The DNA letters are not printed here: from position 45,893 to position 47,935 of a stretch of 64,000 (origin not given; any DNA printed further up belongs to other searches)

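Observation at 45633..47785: Hanks-type kinase fused to a classical AAA+ ATPase, co-transcribed with a YbjN/chaperone-like protein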

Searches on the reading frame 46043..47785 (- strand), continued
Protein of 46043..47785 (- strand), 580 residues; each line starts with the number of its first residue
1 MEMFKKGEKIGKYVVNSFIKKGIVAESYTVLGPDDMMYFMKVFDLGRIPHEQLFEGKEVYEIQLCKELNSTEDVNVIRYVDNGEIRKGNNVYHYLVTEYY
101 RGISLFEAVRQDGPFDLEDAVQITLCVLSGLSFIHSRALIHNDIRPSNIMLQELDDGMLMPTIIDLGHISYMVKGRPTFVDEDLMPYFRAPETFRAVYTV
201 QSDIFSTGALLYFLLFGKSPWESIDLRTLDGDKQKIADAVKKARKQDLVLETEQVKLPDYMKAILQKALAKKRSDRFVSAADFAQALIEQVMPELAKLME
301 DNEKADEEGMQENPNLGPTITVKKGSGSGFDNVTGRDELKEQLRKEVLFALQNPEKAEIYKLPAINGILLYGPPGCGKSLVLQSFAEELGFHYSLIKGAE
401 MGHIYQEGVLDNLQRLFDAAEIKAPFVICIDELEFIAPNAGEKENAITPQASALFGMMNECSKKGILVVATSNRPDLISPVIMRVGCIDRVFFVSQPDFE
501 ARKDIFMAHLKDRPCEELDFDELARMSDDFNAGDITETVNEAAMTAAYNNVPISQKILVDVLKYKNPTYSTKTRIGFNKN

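Call 49: find_homologous_proteins(query=A2, max_evalue=1e-30)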
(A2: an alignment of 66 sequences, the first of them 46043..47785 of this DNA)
Query A2 (66 sequences) (580 aa, profile of the alignment): 1440 proteins with E <= 1e-30 among 8000 candidates; the best 120 are listed.
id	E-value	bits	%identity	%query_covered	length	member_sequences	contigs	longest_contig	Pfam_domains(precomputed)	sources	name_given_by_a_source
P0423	7.9e-233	792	33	98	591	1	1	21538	PF07714.24,PF00069.32,PF00004.36,PF17862.8,PF07728.21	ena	-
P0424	2.8e-231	787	32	97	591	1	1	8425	PF07714.24,PF00069.32,PF00004.36,PF05496.19,PF17862.8,PF07728.21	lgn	-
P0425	3.0e-231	787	31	98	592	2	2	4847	PF07714.24,PF00069.32,PF00004.36,PF17862.8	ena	-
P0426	4.2e-231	787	34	96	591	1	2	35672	PF07714.24,PF00069.32,PF00004.36,PF17862.8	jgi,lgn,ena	jgi:transitional endoplasmic reticulum ATPase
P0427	4.3e-231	787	32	98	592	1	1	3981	PF07714.24,PF13173.13,PF00069.32,PF00004.36,PF05496.19,PF17862.8,PF07728.21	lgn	-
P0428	7.4e-231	786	36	96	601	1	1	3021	PF07714.24,PF00069.32,PF00004.36,PF05496.19,PF17862.8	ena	-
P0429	3.7e-230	783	32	98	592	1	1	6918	PF07714.24,PF13173.13,PF00069.32,PF00004.36,PF05496.19,PF17862.8,PF07728.21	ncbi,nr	ncbi:MAG: AAA family ATPase [Prevotella sp.]|nr:AAA family ATPase [Prevotella sp.]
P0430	8.1e-230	782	32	98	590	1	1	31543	PF07714.24,PF00069.32,PF00004.36,PF17862.8,PF07728.21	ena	-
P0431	1.4e-229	782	33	98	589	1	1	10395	PF07714.24,PF00069.32,PF00004.36,PF17862.8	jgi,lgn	jgi:transitional endoplasmic reticulum ATPase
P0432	1.4e-229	782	32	98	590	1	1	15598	PF07714.24,PF00069.32,PF00004.36,PF17862.8,PF07728.21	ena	-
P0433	1.5e-229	781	32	96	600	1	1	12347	PF07714.24,PF13173.13,PF00069.32,PF00004.36,PF05496.19,PF17862.8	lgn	-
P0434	2.2e-229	781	32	98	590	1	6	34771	PF07714.24,PF00069.32,PF00004.36,PF17862.8,PF07728.21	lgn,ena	-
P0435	3.1e-229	780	33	98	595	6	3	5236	PF13173.13,PF00069.32,PF00004.36,PF05496.19,PF17862.8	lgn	-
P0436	5.4e-229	780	33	99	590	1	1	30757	PF07714.24,PF00069.32,PF00004.36,PF17862.8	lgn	-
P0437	8.5e-229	779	32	93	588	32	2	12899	PF07714.24,PF00069.32,PF00004.36,PF05496.19,PF17862.8,PF07728.21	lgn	-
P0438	1.5e-228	778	33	98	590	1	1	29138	PF07714.24,PF00069.32,PF00004.36,PF17862.8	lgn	-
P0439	4.3e-228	777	31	98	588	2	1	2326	PF07714.24,PF00069.32,PF00004.36,PF05496.19,PF17862.8,PF07728.21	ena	-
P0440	1.2e-227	775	33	98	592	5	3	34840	PF07714.24,PF13173.13,PF00069.32,PF00004.36,PF13401.13,PF05496.19,PF17862.8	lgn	-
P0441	1.8e-227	775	32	96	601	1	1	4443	PF07714.24,PF00069.32,PF00004.36,PF17862.8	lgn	-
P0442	3.1e-227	774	34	98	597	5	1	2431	PF07714.24,PF00069.32,PF00004.36,PF17862.8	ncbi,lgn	-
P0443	4.1e-227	773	33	96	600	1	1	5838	PF07714.24,PF00069.32,PF00004.36,PF05496.19,PF17862.8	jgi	jgi:transitional endoplasmic reticulum ATPase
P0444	7.1e-226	769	32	98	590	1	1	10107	PF07714.24,PF00069.32,PF00004.36,PF17862.8,PF07728.21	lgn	-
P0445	1.3e-225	768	31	93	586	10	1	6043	PF13173.13,PF00069.32,PF00004.36,PF05496.19,PF17862.8,PF07728.21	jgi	-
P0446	1.5e-225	768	33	96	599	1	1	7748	PF07714.24,PF00069.32,PF00004.36,PF17862.8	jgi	jgi:transitional endoplasmic reticulum ATPase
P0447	9.7e-225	766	32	98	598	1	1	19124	PF07714.24,PF00069.32,PF00004.36,PF17862.8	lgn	-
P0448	1.4e-224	765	38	96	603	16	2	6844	PF07714.24,PF00069.32,PF00910.29,PF00004.36,PF17862.8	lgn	-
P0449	2.7e-224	764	34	96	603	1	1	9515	PF07714.24,PF00069.32,PF00004.36,PF13401.13,PF05496.19,PF17862.8,PF01637.25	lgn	-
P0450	4.1e-224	764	32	94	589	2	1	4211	PF13173.13,PF00069.32,PF00004.36,PF05496.19,PF17862.8,PF07728.21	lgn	-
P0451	5.5e-224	763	31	98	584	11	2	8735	PF13173.13,PF00069.32,PF00004.36,PF05496.19,PF17862.8,PF07728.21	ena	-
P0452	1.5e-223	762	30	98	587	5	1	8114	PF07714.24,PF13173.13,PF00069.32,PF00004.36,PF05496.19,PF17862.8,PF07728.21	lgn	-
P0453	2.1e-223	761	37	99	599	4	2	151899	PF07714.24,PF00069.32,PF00004.36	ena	-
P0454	2.9e-223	761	37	99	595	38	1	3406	PF07714.24,PF00069.32,PF00004.36,PF17862.8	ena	-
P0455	3.2e-223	761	33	98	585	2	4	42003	PF07714.24,PF13173.13,PF00069.32,PF00004.36,PF05496.19,PF17862.8,PF07728.21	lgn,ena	-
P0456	4.4e-223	760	32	98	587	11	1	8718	PF07714.24,PF13173.13,PF00069.32,PF00004.36,PF05496.19,PF17862.8,PF07728.21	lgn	-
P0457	5.2e-223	760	37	99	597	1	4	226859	PF07714.24,PF00069.32,PF00004.36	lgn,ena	-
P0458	7.6e-223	759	31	98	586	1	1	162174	PF07714.24,PF13173.13,PF00069.32,PF00004.36,PF17862.8,PF07728.21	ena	-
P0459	8.6e-223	759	33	96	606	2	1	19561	PF07714.24,PF13173.13,PF00069.32,PF00004.36,PF17862.8,PF07728.21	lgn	-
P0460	1.1e-222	759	37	99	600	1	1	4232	PF07714.24,PF00069.32,PF00004.36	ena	-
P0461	1.3e-222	759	38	99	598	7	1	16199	PF07714.24,PF00069.32,PF00004.36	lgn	-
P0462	2.3e-222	758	37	98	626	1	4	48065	PF07714.24,PF00069.32,PF00004.36,PF17862.8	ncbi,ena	-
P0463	4.7e-222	757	37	98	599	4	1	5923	PF07714.24,PF00069.32,PF00004.36,PF17862.8,PF07728.21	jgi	-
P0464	6.0e-222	756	38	98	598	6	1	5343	PF07714.24,PF00069.32,PF00004.36,PF07728.21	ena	-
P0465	1.4e-221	755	31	95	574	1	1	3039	PF07714.24,PF13173.13,PF00069.32,PF00004.36,PF05496.19,PF17862.8,PF07728.21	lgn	-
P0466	2.1e-221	755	35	98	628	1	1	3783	PF07714.24,PF00069.32,PF00004.36,PF17862.8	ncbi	-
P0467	3.0e-221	754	37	99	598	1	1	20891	PF07714.24,PF00069.32,PF00004.36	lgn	-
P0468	5.0e-221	753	32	96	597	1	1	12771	PF07714.24,PF13173.13,PF00069.32,PF00004.36,PF05496.19,PF17862.8,PF07728.21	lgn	-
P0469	6.5e-221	753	37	99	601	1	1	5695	PF07714.24,PF00069.32,PF00004.36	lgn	-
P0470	7.4e-221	753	38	99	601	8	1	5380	PF07714.24,PF00069.32,PF00004.36,PF17862.8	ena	-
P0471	1.0e-220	752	33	96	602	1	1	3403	PF07714.24,PF13173.13,PF00069.32,PF00004.36,PF05496.19,PF17862.8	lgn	-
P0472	1.0e-220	752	36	98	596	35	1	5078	PF07714.24,PF00069.32,PF03969.23,PF00004.36,PF07728.21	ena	-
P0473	1.4e-220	752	37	99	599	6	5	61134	PF07714.24,PF00069.32,PF00004.36,PF17862.8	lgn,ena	-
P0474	1.5e-220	752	38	98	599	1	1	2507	PF07714.24,PF00069.32,PF00004.36,PF07728.21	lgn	-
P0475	2.0e-220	751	38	98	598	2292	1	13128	PF07714.24,PF00069.32,PF00004.36,PF07728.21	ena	-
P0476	2.1e-220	751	35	98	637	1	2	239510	PF07714.24,PF00069.32,PF00004.36,PF17862.8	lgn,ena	-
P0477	2.2e-220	751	36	98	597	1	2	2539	PF07714.24,PF00069.32,PF00004.36,PF07728.21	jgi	-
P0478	2.8e-220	751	33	94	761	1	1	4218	PF07714.24,PF00069.32,PF13302.14,PF00004.36,PF17862.8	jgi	jgi:transitional endoplasmic reticulum ATPase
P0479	2.9e-220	751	32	98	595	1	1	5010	PF07714.24,PF13173.13,PF00069.32,PF00004.36,PF17862.8,PF07728.21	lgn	-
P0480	3.1e-220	751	32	98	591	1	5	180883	PF07714.24,PF13173.13,PF00069.32,PF00004.36,PF05496.19,PF17862.8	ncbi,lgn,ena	-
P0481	3.4e-220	751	37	98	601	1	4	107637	PF07714.24,PF00069.32,PF00004.36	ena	-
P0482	4.3e-220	750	30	98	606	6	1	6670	PF07714.24,PF00069.32,PF00004.36,PF17862.8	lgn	-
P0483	4.9e-220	750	37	98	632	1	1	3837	PF07714.24,PF00069.32,PF00004.36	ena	-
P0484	7.4e-220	749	37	98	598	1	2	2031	PF07714.24,PF00069.32,PF03969.23,PF00004.36,PF07728.21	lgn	-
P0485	8.7e-220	749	36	98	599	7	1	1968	PF07714.24,PF00069.32,PF03969.23,PF00910.29,PF00004.36,PF07728.21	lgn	-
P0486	9.2e-220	749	38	98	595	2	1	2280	PF07714.24,PF00069.32,PF00004.36,PF07728.21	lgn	-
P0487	9.9e-220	749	31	94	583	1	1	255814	PF07714.24,PF13173.13,PF00069.32,PF00004.36,PF17862.8,PF07728.21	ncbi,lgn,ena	-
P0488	4.0e-219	747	38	97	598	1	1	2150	PF07714.24,PF00069.32,PF00004.36,PF17862.8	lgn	-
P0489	4.3e-219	747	36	99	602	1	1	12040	PF07714.24,PF00069.32,PF00004.36,PF17862.8,PF07728.21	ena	-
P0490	5.2e-219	747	39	98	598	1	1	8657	PF07714.24,PF00069.32,PF00004.36,PF07728.21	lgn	-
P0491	7.2e-219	746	37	99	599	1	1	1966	PF00069.32,PF00004.36,PF17862.8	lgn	-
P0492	1.2e-218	746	36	99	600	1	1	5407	PF07714.24,PF00069.32,PF00004.36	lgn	-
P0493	1.6e-218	745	33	97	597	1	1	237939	PF07714.24,PF13173.13,PF00069.32,PF00004.36,PF05496.19,PF07728.21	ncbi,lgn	-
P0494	1.9e-218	745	37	99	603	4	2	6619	PF07714.24,PF00069.32,PF00004.36,PF13401.13,PF17862.8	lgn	-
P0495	2.5e-218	744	34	96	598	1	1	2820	PF07714.24,PF13173.13,PF00069.32,PF00004.36,PF05496.19,PF17862.8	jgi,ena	-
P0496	2.6e-218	744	36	99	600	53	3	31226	PF07714.24,PF00069.32,PF00004.36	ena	-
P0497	5.6e-218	743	37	98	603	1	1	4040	PF07714.24,PF00069.32,PF00004.36,PF13401.13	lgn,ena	-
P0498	6.1e-218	743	37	99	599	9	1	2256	PF00069.32,PF00004.36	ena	-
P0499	6.4e-218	743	34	96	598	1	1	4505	PF07714.24,PF13173.13,PF00069.32,PF00004.36,PF05496.19,PF17862.8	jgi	-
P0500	9.4e-218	743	37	99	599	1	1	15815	PF07714.24,PF00069.32,PF00004.36,PF17862.8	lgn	-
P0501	9.7e-218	742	37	99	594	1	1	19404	PF07714.24,PF00069.32,PF00004.36,PF17862.8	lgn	-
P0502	1.2e-217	742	36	99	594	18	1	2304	PF07714.24,PF00069.32,PF00004.36,PF17862.8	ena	-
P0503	1.3e-217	742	35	98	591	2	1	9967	PF07714.24,PF00069.32,PF00004.36,PF17862.8,PF07728.21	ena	-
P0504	1.4e-217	742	36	99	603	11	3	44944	PF07714.24,PF00069.32,PF00004.36,PF13401.13,PF17862.8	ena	-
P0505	2.7e-217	741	32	99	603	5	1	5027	PF07714.24,PF13173.13,PF00069.32,PF00004.36,PF05496.19,PF17862.8,PF07728.21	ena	-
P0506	6.3e-217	740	37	98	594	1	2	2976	PF07714.24,PF00069.32,PF00004.36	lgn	-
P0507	7.7e-217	740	32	94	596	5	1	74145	PF07714.24,PF00069.32,PF00004.36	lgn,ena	-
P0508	8.6e-217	739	42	44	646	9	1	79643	PF07714.24,PF00069.32,PF00004.36,PF17862.8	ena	-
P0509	1.5e-216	739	36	98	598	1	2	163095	PF07714.24,PF13173.13,PF00069.32,PF00004.36,PF07728.21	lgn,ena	-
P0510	2.3e-216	738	37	99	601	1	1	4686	PF07714.24,PF00069.32,PF00004.36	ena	-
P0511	2.5e-216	738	38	96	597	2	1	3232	PF00069.32,PF00004.36,PF17862.8,PF01636.30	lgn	-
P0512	3.3e-216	737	31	96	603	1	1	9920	PF07714.24,PF13173.13,PF00069.32,PF00004.36,PF05496.19,PF17862.8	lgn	-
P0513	3.8e-216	737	36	99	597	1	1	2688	PF07714.24,PF13173.13,PF00069.32,PF00004.36,PF13401.13,PF17862.8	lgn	-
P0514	6.3e-216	736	36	100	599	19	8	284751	PF07714.24,PF00069.32,PF00004.36,PF05496.19,PF07728.21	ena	-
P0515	1.3e-215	735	32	98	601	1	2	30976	PF07714.24,PF00069.32,PF00004.36,PF17862.8,PF07728.21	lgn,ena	-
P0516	1.6e-215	735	32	98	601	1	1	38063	PF07714.24,PF00069.32,PF00004.36,PF17862.8,PF07728.21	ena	-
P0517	1.8e-215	735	36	99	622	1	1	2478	PF07714.24,PF00069.32,PF00004.36,PF17862.8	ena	-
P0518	2.1e-215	735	38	98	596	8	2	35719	PF07714.24,PF00069.32,PF00004.36,PF17862.8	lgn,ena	-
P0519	2.5e-215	735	32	98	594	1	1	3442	PF07714.24,PF00069.32,PF00004.36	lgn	-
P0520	4.0e-215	734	36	99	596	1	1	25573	PF07714.24,PF13173.13,PF00069.32,PF00004.36,PF17862.8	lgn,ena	-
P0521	6.7e-215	733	35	100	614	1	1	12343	PF07714.24,PF00069.32,PF00004.36,PF17862.8,PF07728.21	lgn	-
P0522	8.4e-215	733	37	98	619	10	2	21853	PF07714.24,PF00069.32,PF00004.36,PF17862.8,PF01636.30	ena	-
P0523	8.9e-215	733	36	98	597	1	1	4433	PF07714.24,PF00069.32,PF00004.36,PF17862.8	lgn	-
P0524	9.2e-215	733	38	98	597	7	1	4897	PF07714.24,PF00069.32,PF00004.36,PF17862.8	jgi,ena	-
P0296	1.3e-214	732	32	97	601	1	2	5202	PF00069.32,PF00004.36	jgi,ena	jgi:transitional endoplasmic reticulum ATPase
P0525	1.9e-214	732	36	99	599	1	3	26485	PF07714.24,PF00069.32,PF00004.36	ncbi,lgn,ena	-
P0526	2.7e-214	731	39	98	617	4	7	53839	PF07714.24,PF00069.32,PF00004.36,PF17862.8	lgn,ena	-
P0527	3.1e-214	731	32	98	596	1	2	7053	PF07714.24,PF13173.13,PF00069.32,PF00910.29,PF00004.36,PF05496.19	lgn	-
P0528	3.5e-214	731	35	98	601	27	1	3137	PF07714.24,PF00069.32,PF13207.13,PF00004.36,PF17862.8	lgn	-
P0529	5.4e-214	730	35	98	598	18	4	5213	PF07714.24,PF00069.32,PF00004.36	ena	-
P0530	8.5e-214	729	38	98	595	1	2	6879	PF00069.32,PF00004.36,PF17862.8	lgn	-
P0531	2.1e-213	728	35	99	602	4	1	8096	PF07714.24,PF00069.32,PF00004.36,PF13401.13,PF17862.8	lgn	-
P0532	3.4e-213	727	36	96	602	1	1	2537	PF00069.32,PF00004.36,PF17862.8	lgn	-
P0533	5.7e-213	727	35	98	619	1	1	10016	PF07714.24,PF00069.32,PF00004.36,PF17862.8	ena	-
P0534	6.0e-213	727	35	96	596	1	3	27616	PF07714.24,PF00069.32,PF00004.36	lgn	-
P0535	8.6e-213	726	32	93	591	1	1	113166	PF07714.24,PF13173.13,PF00069.32,PF00004.36,PF13401.13,PF05496.19,PF17862.8,PF07728.21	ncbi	-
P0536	1.3e-212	726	36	99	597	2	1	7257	PF00069.32,PF00004.36,PF17862.8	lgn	-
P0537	1.4e-212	725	31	99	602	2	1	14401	PF07714.24,PF00069.32,PF00004.36,PF17862.8,PF07728.21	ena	-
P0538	1.5e-212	725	35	99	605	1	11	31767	PF07714.24,PF00069.32,PF00004.36,PF17862.8,PF07728.21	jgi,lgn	jgi:transitional endoplasmic reticulum ATPase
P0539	1.7e-212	725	37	99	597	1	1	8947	PF00069.32,PF00004.36,PF17862.8,PF01636.30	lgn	-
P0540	1.9e-212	725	36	99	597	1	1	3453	PF13173.13,PF00069.32,PF00004.36,PF17862.8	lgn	-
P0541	1.9e-212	725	35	99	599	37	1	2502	PF07714.24,PF00069.32,PF00004.36,PF17862.8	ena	-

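Call 51: find_encoding_contigs(protein=P0475, flank=8000, max_places=3)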
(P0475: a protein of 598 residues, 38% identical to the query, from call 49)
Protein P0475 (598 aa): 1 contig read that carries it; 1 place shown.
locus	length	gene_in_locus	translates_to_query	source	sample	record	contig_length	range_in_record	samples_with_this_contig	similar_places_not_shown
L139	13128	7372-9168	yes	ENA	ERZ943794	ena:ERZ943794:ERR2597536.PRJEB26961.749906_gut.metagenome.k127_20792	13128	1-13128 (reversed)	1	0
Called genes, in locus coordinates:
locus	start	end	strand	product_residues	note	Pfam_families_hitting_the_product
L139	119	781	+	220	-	PF03793:PASTA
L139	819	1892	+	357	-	PF01479:S4, PF00849:PseudoU_synth_2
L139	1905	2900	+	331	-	PF01820:Dala_Dala_lig_N, PF02222:ATP-grasp (weak), PF02655:ATP-grasp_3 (weak), PF02786:CPSase_L_D2, PF07478:Dala_Dala_lig_C, PF13535:ATP-grasp_4 (weak)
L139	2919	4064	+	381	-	PF01553:Acyltransferase (weak)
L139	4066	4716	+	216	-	-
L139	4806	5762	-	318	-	PF01370:Epimerase, PF02719:Polysacc_synt_2 (weak), PF04321:RmlD_sub_bind, PF16363:GDP_Man_Dehyd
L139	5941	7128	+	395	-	PF00155:Aminotran_1_2, PF01212:Beta_elim_lyase (weak)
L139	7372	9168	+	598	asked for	PF00069:Pkinase, PF07714:PK_Tyr_Ser-Thr, PF00004:AAA, PF07728:AAA_5 (weak)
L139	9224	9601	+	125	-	PF22551:TY-Chap1 (weak)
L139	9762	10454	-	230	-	PF20582:UPF0758_N, PF04002:RadC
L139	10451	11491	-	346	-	PF00535:Glycos_transf_2, PF10111:Glyco_tranf_2_2, PF13641:Glyco_tranf_2_3, PF13632:Glyco_trans_2_3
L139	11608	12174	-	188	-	PF08207:EFP_N, PF01132:EFP, PF09285:Elong-fact-P_C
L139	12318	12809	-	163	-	-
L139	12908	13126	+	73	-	?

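Call 52: find_encoding_contigs(protein=P0487, flank=8000, max_places=2)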
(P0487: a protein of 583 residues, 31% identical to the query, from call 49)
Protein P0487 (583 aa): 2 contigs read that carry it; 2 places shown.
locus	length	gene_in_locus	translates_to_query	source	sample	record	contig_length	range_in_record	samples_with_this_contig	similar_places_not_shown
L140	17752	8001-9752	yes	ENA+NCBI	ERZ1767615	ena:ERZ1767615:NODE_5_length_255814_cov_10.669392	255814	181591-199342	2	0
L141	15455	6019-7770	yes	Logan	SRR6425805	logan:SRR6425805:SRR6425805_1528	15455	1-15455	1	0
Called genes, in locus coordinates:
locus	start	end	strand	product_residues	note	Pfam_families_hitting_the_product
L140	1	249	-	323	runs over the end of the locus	PF01145:Band_7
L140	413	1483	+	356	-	PF00733:Asn_synthase (weak), PF03054:tRNA_Me_trans, PF20259:tRNA_Me_trans_M, PF20258:tRNA_Me_trans_C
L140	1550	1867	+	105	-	PF01906:YbjQ_1, PF23025:YbjQ_2 (weak)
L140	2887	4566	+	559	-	-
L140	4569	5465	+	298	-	-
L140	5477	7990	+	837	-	PF00012:HSP70, PF06723:MreB_Mbl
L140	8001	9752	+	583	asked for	PF00069:Pkinase, PF07714:PK_Tyr_Ser-Thr, PF13173:AAA_14 (faint), PF00004:AAA, PF07728:AAA_5 (faint), PF17862:AAA_lid_3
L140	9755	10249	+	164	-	-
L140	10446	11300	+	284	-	PF03796:DnaB_C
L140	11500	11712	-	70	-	-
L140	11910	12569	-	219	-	PF13527:Acetyltransf_9 (weak), PF00583:Acetyltransf_1, PF13508:Acetyltransf_7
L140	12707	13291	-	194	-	PF12674:Zn_ribbon_2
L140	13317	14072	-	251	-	PF13620:CarboxypepD_reg (weak), PF13715:CarbopepD_reg_2 (faint)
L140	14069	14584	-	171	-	-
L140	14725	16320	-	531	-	PF00515:TPR_1 (faint), PF07719:TPR_2 (faint), PF13424:TPR_12 (faint)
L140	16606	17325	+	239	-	PF00483:NTP_transferase, PF12804:NTP_transf_3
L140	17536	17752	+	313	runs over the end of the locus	PF01066:CDP-OH_P_transf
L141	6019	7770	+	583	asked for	PF00069:Pkinase, PF07714:PK_Tyr_Ser-Thr, PF13173:AAA_14 (faint), PF00004:AAA, PF07728:AAA_5 (faint), PF17862:AAA_lid_3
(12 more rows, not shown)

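Call 54: search_protein_families(library=pfam, proteins=[L140:2887-4563:+, L140:4569-5462:+, L140:5477-7987:+, L140:9755-10246:+, L140:10446-11297:+], max_evalue=0.1)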
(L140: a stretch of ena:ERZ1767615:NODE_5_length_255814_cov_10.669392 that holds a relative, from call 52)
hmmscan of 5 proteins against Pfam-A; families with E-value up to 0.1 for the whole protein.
L140:2887-4563:+ (559 aa): 0 families

L140:4569-5462:+ (298 aa): 9 families
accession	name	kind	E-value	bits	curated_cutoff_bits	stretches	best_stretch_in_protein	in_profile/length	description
PF16535.10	T3SSipB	-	0.0053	17.5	31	1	143-232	23-112/155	Type III cell invasion protein SipB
PF16331.10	TolA_bind_tri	-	0.0098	16.4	30.1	1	30-68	17-55/76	TolA binding protein trimerisation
PF25450.1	Rab11-FIP3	-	0.013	16.3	31.9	1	25-82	62-119/125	Rab11-FIP3-like domain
PF13863.11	DUF4200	-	0.024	15.4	29.7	1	138-231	24-117/119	Domain of unknown function (DUF4200)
PF21082.3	MS_channel_3rd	-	0.035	15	21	1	167-241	14-88/88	Mechanosensitive ion channel MscS, C-terminal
PF15619.11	Lebercilin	-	0.036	14.1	34.3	1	23-65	10-52/193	Ciliary protein causing Leber congenital amaurosis disease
PF02507.20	PSI_PsaF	-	0.079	13.2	27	0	182-245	20-81/172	Photosystem I reaction centre subunit III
PF19745.5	FUT8_N_cat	-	0.08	12.1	27.6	0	5-106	19-118/499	Alpha-(1,6)-fucosyltransferase N- and catalytic domains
PF11932.13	DUF3450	-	0.084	12.6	32.6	0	28-73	48-92/241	Protein of unknown function (DUF3450)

L140:5477-7987:+ (837 aa): 6 families
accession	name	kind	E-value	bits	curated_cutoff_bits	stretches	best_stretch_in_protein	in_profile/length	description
PF00012.26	HSP70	-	1.4e-58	199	20.6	1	9-382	3-373/599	Hsp70 protein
PF06723.19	MreB_Mbl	-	1e-13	51.3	27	1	112-385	72-323/327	MreB/Mbl protein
PF01869.26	BcrAD_BadFG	-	0.0019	18.2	31.5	1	320-381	208-271/271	BadF/BadG/BcrA/BcrD ATPase family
PF08501.16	Shikimate_dh_N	-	0.0082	16.8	27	0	105-155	25-76/83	Shikimate dehydrogenase substrate binding domain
PF22633.2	F5_F8_type_C_2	-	0.079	14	27.8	0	412-450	16-56/91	NedA-like, galactose-binding domain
PF21523.3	ParM_N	-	0.083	13.4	27.4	0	186-265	8-86/159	Plasmid segregation protein ParM, C-terminal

L140:9755-10246:+ (164 aa): 0 families

L140:10446-11297:+ (284 aa): 4 families
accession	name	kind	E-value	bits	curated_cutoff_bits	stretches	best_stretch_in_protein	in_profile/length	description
PF03796.21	DnaB_C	-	3.8e-46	158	27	1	23-275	3-254/255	DnaB-like helicase C terminal domain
PF13481.12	AAA_25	-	0.00034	20.7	27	1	25-187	18-186/195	AAA domain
PF06745.19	ATPase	-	0.031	14.1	26.6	1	24-154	3-131/231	KaiC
PF20720.3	nSTAND3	-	0.091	12.9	27.2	0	36-79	14-57/155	Novel STAND NTPase 3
